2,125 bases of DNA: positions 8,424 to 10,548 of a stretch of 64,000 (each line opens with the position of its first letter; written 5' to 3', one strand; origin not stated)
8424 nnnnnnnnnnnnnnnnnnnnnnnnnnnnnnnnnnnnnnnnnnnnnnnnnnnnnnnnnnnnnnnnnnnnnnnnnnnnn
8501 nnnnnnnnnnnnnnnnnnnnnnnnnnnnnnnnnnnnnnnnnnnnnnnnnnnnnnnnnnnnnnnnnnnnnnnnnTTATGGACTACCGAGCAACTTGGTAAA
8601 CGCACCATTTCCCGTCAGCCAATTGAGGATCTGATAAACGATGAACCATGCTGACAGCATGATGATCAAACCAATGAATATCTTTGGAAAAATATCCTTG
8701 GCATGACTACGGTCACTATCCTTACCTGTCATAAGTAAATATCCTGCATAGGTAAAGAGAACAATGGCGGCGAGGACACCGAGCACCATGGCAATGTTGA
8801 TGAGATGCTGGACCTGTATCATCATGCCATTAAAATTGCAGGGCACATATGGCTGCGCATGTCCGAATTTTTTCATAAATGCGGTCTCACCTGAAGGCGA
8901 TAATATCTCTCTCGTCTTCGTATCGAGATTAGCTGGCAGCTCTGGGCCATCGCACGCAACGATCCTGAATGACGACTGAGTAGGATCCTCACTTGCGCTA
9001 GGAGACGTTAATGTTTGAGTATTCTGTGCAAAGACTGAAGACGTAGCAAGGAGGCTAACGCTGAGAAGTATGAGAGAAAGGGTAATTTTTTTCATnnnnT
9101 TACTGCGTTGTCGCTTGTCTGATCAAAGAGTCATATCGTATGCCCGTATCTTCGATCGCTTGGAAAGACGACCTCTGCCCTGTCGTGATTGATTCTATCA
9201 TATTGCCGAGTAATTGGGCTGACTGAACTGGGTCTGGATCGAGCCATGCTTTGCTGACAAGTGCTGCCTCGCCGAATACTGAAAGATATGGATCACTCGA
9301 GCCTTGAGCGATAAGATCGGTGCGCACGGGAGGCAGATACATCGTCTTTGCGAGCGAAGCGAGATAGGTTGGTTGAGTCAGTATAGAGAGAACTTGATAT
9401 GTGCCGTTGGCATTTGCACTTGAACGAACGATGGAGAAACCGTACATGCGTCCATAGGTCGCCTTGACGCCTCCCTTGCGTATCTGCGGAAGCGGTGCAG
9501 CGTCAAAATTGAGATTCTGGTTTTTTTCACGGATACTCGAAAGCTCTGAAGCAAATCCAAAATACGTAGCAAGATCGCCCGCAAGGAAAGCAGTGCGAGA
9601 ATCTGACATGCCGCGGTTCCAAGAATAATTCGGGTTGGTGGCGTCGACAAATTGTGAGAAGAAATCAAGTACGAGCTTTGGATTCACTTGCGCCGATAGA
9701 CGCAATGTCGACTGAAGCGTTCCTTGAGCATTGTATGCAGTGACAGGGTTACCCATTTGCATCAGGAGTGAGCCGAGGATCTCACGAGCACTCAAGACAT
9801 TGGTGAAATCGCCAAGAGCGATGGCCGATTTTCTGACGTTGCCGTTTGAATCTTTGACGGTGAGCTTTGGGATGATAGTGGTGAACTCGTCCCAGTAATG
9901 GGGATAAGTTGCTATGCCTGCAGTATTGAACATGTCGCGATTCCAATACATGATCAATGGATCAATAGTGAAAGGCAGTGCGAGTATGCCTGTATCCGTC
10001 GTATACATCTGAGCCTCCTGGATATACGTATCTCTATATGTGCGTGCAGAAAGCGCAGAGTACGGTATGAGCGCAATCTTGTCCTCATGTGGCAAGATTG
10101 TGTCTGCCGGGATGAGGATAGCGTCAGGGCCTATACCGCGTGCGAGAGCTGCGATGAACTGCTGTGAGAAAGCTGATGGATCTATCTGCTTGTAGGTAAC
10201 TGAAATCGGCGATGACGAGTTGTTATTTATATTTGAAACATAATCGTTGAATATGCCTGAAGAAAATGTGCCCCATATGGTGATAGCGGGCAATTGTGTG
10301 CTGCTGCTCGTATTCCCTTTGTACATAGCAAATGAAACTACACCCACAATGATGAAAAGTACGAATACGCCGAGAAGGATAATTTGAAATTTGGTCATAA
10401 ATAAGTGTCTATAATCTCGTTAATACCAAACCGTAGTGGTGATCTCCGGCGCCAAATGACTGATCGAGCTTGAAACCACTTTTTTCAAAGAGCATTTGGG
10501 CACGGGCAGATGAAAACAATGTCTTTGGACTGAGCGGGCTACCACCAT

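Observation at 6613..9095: Tandem array of five diverged pilin-like (TrbC/VirB2-topology) paralogs next to a tRNA pair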

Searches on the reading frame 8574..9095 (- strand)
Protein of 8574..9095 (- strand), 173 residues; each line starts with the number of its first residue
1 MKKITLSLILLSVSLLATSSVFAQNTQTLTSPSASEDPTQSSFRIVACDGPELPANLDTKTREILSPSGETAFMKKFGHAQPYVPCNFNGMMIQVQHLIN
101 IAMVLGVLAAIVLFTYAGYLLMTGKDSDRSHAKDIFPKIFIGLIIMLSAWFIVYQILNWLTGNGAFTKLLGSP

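Call 4: search_protein_families(library=pfam, proteins=[window:8574-9095:-], max_evalue=1)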
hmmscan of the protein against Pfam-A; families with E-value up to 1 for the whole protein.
window:8574-9095:- (173 aa): 9 families
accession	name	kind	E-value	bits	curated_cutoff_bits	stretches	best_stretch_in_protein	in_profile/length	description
PF18895.5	T4SS_pilin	-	2.3e-08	34.4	26.6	1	98-154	12-69/71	Type IV secretion system pilin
PF04956.18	TrbC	-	0.003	18.2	27.9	1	105-153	52-95/98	TrbC/VIRB2 pilin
PF10320.15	7TM_GPCR_Srsx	-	0.013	15.3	24.1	1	91-155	141-205/257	Serpentine type 7TM GPCR chemoreceptor Srsx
PF14093.11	DUF4271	-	0.016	15.5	29.7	1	102-168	55-119/206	Domain of unknown function (DUF4271)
PF11297.13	DUF3098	-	0.027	14.5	25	1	108-146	10-52/67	Protein of unknown function (DUF3098)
PF24875.1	DUF7736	-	0.092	13.4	25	1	145-167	13-35/59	Domain of unknown function (DUF7736)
PF04515.18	Choline_transpo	-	0.3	10.7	26.9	1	93-158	246-304/326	Plasma-membrane choline transporter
PF04247.17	SirB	-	0.62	10.6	30.9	1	104-155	9-60/120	Invasion gene expression up-regulator, SirB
PF07331.16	TctB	-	0.8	10.3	29.1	0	103-153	5-49/137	Tripartite tricarboxylate transporter TctB family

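Call 46: search_protein_families(library=ncbifam, proteins=[window:8574-9095:-], max_evalue=0.01)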
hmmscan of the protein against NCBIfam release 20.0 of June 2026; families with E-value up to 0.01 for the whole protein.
window:8574-9095:- (173 aa): 1 family
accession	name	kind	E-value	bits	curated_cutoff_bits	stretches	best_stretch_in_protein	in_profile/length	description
NF045849.1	ICE_MMCAP2_0565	equivalog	0.0061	16.2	40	1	94-157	12-77/80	Mbov_0395 family pilin-like conjugal transfer protein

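Call 51: find_homologous_proteins(query=window:8574-9095:-)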
Query window:8574-9095:- (173 aa): 208 proteins with E <= 0.001 among 571 candidates; the best 120 are listed.
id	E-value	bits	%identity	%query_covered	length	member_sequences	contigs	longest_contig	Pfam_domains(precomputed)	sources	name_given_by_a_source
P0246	5.0e-108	376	100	100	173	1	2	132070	PF18895.6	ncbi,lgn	ncbi:MAG: pilin [Patescibacteria group bacterium]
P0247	4.5e-97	340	90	100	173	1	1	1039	PF18895.6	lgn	-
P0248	9.2e-74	265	76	88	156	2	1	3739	PF18895.6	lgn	-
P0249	1.7e-72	261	71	95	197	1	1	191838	PF18895.6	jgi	jgi:hypothetical protein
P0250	4.6e-62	227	70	88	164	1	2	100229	PF18895.6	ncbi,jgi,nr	ncbi:MAG TPA: hypothetical protein VL335_01135 [Candidatus Paceibacterota bacterium]|jgi:hypothetica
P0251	3.9e-59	217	63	97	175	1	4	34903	PF18895.6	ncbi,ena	-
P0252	6.8e-59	216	69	90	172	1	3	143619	PF18895.6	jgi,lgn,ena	-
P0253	2.6e-58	214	63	96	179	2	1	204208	PF18895.6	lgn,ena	-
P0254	1.5e-55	205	65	88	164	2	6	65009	PF18895.6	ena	-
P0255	1.5e-55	205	56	100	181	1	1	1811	-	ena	-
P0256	6.5e-55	203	61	97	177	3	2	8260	PF18895.6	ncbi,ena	-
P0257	9.2e-55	203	58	97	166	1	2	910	PF18895.6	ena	-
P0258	1.3e-54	202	59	97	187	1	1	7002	PF18895.6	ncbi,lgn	-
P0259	2.0e-54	202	59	98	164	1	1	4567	PF18895.6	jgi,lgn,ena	-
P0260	1.1e-53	199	56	100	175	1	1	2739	PF18895.6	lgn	-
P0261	5.0e-53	197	59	99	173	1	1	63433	PF18895.6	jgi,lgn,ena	-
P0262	6.7e-52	194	60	99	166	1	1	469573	PF18895.6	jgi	jgi:hypothetical protein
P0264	1.0e-51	193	58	100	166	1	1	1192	PF18895.6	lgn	-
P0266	2.5e-51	192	55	95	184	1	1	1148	PF18895.6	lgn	-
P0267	3.1e-51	191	57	97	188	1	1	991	PF18895.6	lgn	-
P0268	1.1e-50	190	57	97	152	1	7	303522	PF18895.6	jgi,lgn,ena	-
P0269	5.4e-50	187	59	99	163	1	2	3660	PF18895.6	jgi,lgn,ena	-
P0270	4.6e-49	184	58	98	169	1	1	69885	PF18895.6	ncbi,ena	-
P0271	1.3e-47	180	61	84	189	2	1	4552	PF18895.6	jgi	jgi:Type IV secretion system pilin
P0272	1.6e-47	179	57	94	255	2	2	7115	PF18895.6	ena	-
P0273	5.8e-46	174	60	82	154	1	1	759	PF18895.6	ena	-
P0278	3.0e-43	165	54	88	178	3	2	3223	PF18895.6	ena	-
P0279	4.8e-43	165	55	85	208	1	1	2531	PF18895.6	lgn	-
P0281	9.4e-43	164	52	99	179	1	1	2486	PF18895.6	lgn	-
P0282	1.3e-42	163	51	97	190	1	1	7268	PF18895.6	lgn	-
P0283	2.9e-42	162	55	98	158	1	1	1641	PF18895.6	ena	-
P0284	2.9e-42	162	54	88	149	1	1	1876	PF18895.6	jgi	jgi:hypothetical protein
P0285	1.3e-41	160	54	85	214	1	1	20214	PF18895.6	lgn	-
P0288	6.9e-41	158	48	97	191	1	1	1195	PF18895.6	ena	-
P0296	7.6e-39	151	46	98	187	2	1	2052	PF18895.6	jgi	-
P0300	4.2e-38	149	58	81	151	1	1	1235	PF18895.6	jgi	jgi:hypothetical protein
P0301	4.4e-38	149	50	95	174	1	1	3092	PF18895.6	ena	-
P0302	4.8e-38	148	51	98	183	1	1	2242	PF18895.6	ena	-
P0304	1.1e-37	147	48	89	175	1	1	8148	PF18895.6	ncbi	-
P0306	1.6e-37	147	46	99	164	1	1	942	PF18895.6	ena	-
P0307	2.2e-37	146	45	99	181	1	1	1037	PF18895.6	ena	-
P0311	6.3e-37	145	54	79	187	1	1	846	PF18895.6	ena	-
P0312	6.5e-37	145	53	87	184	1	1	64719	PF18895.6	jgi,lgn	jgi:hypothetical protein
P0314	7.3e-37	145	53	80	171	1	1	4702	PF18895.6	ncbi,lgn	-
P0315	1.0e-36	144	54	79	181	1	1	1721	PF18895.6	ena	-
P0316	1.2e-36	144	53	84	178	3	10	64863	PF18895.6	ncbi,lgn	-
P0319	1.6e-36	144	48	98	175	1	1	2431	PF18895.6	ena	-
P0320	2.5e-36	143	52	87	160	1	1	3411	PF18895.6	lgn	-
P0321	3.5e-36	142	53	78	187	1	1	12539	PF18895.6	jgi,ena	-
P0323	3.8e-36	142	48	99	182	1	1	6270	PF18895.6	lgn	-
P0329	1.1e-35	141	48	97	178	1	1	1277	PF18895.6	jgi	jgi:hypothetical protein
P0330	1.5e-35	140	52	87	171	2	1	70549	PF18895.6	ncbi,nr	ncbi:MAG: hypothetical protein KBC33_02185 [Candidatus Pacebacteria bacterium]|nr:hypothetical prote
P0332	2.1e-35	140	52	86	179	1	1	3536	PF18895.6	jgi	-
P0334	2.5e-35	140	52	87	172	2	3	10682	PF18895.6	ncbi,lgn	-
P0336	2.6e-35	140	52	87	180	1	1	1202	PF18895.6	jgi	jgi:hypothetical protein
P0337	2.8e-35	139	57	79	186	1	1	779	PF18895.6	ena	-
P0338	3.3e-35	139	46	97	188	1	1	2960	PF18895.6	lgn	-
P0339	3.6e-35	139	45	98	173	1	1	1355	PF18895.6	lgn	-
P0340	4.3e-35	139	47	95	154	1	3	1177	PF18895.6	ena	-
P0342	4.8e-35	139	52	87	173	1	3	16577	PF18895.6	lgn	-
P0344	7.6e-35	138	49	91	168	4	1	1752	PF18895.6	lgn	-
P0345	1.0e-34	138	47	100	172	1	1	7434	PF18895.6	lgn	-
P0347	1.5e-34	137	46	95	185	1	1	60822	PF18895.6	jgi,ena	-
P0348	2.1e-34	137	49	86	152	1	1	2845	PF18895.6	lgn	-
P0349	2.3e-34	137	51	86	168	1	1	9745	PF18895.6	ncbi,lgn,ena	-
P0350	3.1e-34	136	43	98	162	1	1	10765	PF18895.6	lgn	-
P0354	8.0e-34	135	49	95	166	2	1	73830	PF18895.6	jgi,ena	-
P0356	9.4e-34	135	47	98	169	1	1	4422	PF18895.6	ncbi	-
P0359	1.3e-33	134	48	85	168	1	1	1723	PF18895.6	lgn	-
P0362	2.2e-33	133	54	79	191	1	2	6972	PF18895.6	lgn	-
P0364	2.4e-33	133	49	80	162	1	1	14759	PF18895.6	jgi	jgi:hypothetical protein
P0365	2.4e-33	133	47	90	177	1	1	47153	PF18895.6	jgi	jgi:hypothetical protein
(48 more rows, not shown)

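Call 61: predict_structure(alignment_id=A3)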
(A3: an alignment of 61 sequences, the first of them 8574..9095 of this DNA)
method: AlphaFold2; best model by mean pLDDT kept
length: 173 residues; sequences in the alignment: 61
mean_pLDDT: 74.1   pTM: 0.49
mean pLDDT of the five models: 74.1, 73.9, 72.5, 70.7, 69.2
residues with pLDDT >= 90: 33; 70-90: 82; 50-70: 38; < 50: 20
segments of 3 or more residues with pLDDT < 50: 19-33
pLDDT, mean of each block of 10 residues (from residue 1): 73 65 42 52 62 78 69 77 69 78 89 91 90 90 90 85 66 47
secondary structure, 60 per line:
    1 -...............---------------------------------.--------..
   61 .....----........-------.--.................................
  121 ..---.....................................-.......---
elements in order: H2-16 H59-65 H70-77 H88-122 H126-162 H164-170

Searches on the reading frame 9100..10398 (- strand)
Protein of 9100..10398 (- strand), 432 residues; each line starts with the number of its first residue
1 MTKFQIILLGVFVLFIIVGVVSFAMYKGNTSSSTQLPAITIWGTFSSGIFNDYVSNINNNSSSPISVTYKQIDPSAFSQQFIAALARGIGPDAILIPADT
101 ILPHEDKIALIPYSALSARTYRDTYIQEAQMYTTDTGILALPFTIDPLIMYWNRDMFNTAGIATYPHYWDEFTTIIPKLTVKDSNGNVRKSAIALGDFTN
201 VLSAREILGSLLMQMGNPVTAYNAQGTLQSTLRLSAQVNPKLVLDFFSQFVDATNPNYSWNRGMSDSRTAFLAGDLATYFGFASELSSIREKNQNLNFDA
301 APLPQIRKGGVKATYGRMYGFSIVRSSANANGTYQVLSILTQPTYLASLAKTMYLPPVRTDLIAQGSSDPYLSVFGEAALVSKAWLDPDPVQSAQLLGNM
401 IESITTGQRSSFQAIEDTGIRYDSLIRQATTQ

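Call 4: search_protein_families(library=pfam, proteins=[window:9100-10398:-], max_evalue=1)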
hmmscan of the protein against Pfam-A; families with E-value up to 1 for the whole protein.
window:9100-10398:- (432 aa): 2 families
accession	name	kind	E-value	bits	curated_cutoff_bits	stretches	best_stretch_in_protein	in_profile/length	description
PF13416.11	SBP_bac_8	-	1.5e-14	54.9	27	1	65-364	12-267/279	Bacterial extracellular solute-binding protein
PF01547.30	SBP_bac_1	-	1.4e-13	52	26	1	65-341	24-301/307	Bacterial extracellular solute-binding protein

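Call 40: find_homologous_proteins(query=window:9100-10398:-)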
Query window:9100-10398:- (432 aa): 1296 proteins with E <= 0.001 among 8000 candidates; the best 120 are listed.
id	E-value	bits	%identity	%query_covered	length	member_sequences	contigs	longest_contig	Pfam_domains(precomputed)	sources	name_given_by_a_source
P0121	1.7e-281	951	100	100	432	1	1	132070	PF13416.12,PF01547.31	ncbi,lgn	ncbi:MAG: extracellular solute-binding protein [Patescibacteria group bacterium]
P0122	8.3e-252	854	88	100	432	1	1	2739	PF13416.12,PF01547.31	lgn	-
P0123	4.1e-248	841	86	100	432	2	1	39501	PF13416.12,PF01547.31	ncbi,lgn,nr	ncbi:MAG: extracellular solute-binding protein [Candidatus Pacebacteria bacterium]|nr:extracellular 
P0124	5.0e-246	834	84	100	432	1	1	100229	PF13416.12,PF01547.31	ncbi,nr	ncbi:MAG TPA: extracellular solute-binding protein [Candidatus Paceibacterota bacterium]|nr:extracel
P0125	5.2e-230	782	78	100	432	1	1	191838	PF13416.12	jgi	jgi:multiple sugar transport system substrate-binding protein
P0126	1.7e-228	777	79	100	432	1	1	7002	PF13416.12,PF01547.31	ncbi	-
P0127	5.5e-223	759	76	100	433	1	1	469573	PF13416.12,PF01547.31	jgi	jgi:multiple sugar transport system substrate-binding protein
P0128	1.9e-220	750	75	100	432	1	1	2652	PF13416.12,PF01547.31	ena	-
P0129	7.4e-220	748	78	97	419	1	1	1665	PF13416.12,PF01547.31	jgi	jgi:multiple sugar transport system substrate-binding protein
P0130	3.1e-212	723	73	100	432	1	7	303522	PF13416.12,PF01547.31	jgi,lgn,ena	-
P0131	5.2e-212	722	74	100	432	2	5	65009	PF13416.12,PF01547.31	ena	-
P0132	6.4e-212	722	74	100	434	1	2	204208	PF13416.12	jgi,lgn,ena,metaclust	metaclust:\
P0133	3.9e-210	716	73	100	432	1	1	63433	PF13416.12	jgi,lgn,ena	-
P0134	8.5e-208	709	71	100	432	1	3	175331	PF13416.12,PF01547.31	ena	-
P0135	1.0e-206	705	72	100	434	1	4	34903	PF13416.12,PF01547.31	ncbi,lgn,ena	-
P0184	3.2e-171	588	59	99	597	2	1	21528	PF13416.12,PF01547.31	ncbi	-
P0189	2.3e-170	585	59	99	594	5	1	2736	PF13416.12,PF01547.31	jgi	jgi:ABC-type glycerol-3-phosphate transport system substrate-binding protein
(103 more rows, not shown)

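Call 43: find_encoding_contigs(protein=P0121, flank=10000, max_places=3)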
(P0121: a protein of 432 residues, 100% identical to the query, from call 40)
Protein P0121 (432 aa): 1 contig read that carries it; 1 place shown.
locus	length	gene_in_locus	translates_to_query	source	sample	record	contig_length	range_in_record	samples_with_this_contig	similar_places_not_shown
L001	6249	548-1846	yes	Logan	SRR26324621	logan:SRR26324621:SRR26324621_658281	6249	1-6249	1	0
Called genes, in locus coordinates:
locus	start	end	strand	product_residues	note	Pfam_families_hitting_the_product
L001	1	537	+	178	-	?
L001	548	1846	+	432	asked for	PF13416:SBP_bac_8, PF01547:SBP_bac_1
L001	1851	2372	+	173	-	PF18895:T4SS_pilin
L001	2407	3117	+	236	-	PF04956:TrbC (faint), PF18895:T4SS_pilin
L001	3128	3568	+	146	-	PF18895:T4SS_pilin (weak)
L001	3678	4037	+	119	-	PF18895:T4SS_pilin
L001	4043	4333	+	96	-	PF18895:T4SS_pilin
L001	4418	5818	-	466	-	-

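Call 46: search_protein_families(library=ncbifam, proteins=[window:9100-10398:-], max_evalue=0.01)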
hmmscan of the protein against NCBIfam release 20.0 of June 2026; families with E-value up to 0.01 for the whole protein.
window:9100-10398:- (432 aa): 0 families

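Call 88: search_protein_representatives(protein=P0184)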
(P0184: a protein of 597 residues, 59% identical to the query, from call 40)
Query: 597 residues. Proteins with E-value up to 0.001 (for the whole library): 4235; up to 1e-10: 2058; up to 1e-30: 958. The best 150 are listed.
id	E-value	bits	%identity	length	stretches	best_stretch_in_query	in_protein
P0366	1.4e-191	654.6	54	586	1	1-590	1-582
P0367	2.3e-160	551.5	57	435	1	3-430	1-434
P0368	2.3e-115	403.0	44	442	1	4-427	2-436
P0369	1.5e-107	377.2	43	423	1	9-426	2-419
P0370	1.3e-106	374.1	60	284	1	151-431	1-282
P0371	4.7e-104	365.6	38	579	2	3-429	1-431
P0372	3.0e-103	363.0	41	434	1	3-429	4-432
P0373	2.8e-102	359.8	41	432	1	4-429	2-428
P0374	2.4e-101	356.7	43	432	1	4-425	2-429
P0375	3.5e-101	356.1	42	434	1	4-429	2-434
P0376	7.0e-101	355.2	42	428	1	1-428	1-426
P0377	2.6e-100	353.3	43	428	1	4-423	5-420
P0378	6.9e-100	351.9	41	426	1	4-428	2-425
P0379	1.6e-99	350.6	40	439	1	3-428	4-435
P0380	8.5e-99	348.3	40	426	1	4-423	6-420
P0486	1.2e-83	298.2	35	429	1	1-429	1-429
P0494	4.0e-83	296.5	35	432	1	4-428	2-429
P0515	1.2e-81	291.7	35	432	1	5-427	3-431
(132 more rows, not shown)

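Call 89: find_encoding_contigs(protein=P0515, flank=8000, max_places=2)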
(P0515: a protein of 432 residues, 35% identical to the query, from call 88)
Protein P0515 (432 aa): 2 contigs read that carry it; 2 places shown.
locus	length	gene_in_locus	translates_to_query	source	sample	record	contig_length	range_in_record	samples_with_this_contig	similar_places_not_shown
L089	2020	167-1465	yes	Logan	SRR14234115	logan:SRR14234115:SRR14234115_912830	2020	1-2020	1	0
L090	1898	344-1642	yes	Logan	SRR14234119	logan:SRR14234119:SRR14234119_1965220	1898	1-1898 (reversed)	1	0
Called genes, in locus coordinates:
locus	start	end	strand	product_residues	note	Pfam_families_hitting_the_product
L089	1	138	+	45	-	?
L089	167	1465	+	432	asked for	PF01547:SBP_bac_1, PF13416:SBP_bac_8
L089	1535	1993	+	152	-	-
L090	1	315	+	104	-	?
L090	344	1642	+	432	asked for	PF01547:SBP_bac_1, PF13416:SBP_bac_8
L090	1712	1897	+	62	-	?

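Call 90: find_encoding_contigs(protein=P0371, flank=8000, max_places=2)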
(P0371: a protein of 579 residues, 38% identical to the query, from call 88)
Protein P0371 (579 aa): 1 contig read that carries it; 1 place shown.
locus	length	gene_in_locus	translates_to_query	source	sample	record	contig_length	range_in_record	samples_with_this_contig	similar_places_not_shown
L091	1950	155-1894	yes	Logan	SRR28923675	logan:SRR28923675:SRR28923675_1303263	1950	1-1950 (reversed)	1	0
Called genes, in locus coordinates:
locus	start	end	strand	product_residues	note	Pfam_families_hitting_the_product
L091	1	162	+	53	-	?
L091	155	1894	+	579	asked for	PF01547:SBP_bac_1, PF13416:SBP_bac_8, PF18895:T4SS_pilin (weak)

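Call 92: find_encoding_contigs(protein=P0486, flank=8000, max_places=2)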
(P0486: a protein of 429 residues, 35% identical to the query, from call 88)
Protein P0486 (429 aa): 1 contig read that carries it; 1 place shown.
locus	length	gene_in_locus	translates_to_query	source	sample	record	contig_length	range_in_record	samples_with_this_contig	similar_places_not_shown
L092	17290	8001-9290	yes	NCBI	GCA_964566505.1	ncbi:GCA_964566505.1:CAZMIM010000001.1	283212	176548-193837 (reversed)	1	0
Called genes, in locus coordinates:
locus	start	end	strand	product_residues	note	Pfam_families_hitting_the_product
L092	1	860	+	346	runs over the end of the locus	PF04545:Sigma70_r4, PF05066:HARE-HTH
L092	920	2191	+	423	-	PF26449:DUF8128 (weak)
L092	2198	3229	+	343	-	PF02618:YceG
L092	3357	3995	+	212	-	PF13483:Lactamase_B_3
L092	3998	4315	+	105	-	-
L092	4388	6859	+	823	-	PF00521:DNA_topoisoIV, PF03989:DNA_gyraseA_C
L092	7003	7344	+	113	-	-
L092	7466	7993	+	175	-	PF13489:Methyltransf_23 (weak), PF01135:PCMT, PF01209:Ubie_methyltran, PF05175:MTS, PF13847:Methyltransf_31, PF08241:Methyltransf_11, PF08242:Methyltransf_12, PF13649:Methyltransf_25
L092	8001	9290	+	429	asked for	PF01547:SBP_bac_1, PF13416:SBP_bac_8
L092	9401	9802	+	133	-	PF18895:T4SS_pilin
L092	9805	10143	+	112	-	PF18895:T4SS_pilin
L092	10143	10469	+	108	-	PF18895:T4SS_pilin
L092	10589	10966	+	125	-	PF18895:T4SS_pilin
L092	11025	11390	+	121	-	PF18895:T4SS_pilin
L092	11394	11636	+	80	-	PF18895:T4SS_pilin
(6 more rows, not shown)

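Call 93: find_encoding_contigs(protein=P0494, flank=8000, max_places=2)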
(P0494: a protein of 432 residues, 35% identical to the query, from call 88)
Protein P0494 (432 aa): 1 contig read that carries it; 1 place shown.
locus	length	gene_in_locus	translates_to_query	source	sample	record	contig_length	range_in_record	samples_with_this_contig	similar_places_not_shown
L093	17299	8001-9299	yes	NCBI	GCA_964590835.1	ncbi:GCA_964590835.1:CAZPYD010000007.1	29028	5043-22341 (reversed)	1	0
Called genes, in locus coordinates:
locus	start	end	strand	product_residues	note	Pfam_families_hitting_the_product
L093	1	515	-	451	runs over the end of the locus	PF13393:tRNA-synt_His, PF00587:tRNA-synt_2b, PF03129:HGTP_anticodon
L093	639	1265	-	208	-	PF10502:Peptidase_S26, PF00717:Peptidase_S24 (weak)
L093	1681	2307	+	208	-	PF01195:Pept_tRNA_hydro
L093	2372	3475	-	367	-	PF00575:S1 (weak), PF23459:S1_RRP5 (faint), PF21543:CvfB_2nd (faint), PF21710:Spt6_S1 (faint), PF00575:S1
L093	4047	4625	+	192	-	PF13483:Lactamase_B_3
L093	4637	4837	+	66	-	-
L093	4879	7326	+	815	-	PF00521:DNA_topoisoIV, PF03989:DNA_gyraseA_C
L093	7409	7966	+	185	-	PF13489:Methyltransf_23 (weak), PF01209:Ubie_methyltran, PF01728:FtsJ, PF13847:Methyltransf_31, PF08241:Methyltransf_11, PF08242:Methyltransf_12 (weak), PF13649:Methyltransf_25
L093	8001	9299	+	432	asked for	PF13416:SBP_bac_8, PF01547:SBP_bac_1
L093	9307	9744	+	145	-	PF18895:T4SS_pilin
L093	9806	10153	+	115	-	PF04956:TrbC (weak), PF18895:T4SS_pilin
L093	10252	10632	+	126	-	PF18895:T4SS_pilin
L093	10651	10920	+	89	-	PF18895:T4SS_pilin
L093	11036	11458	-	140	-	-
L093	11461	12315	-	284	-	PF01145:Band_7, PF13421:Band_7_1 (faint)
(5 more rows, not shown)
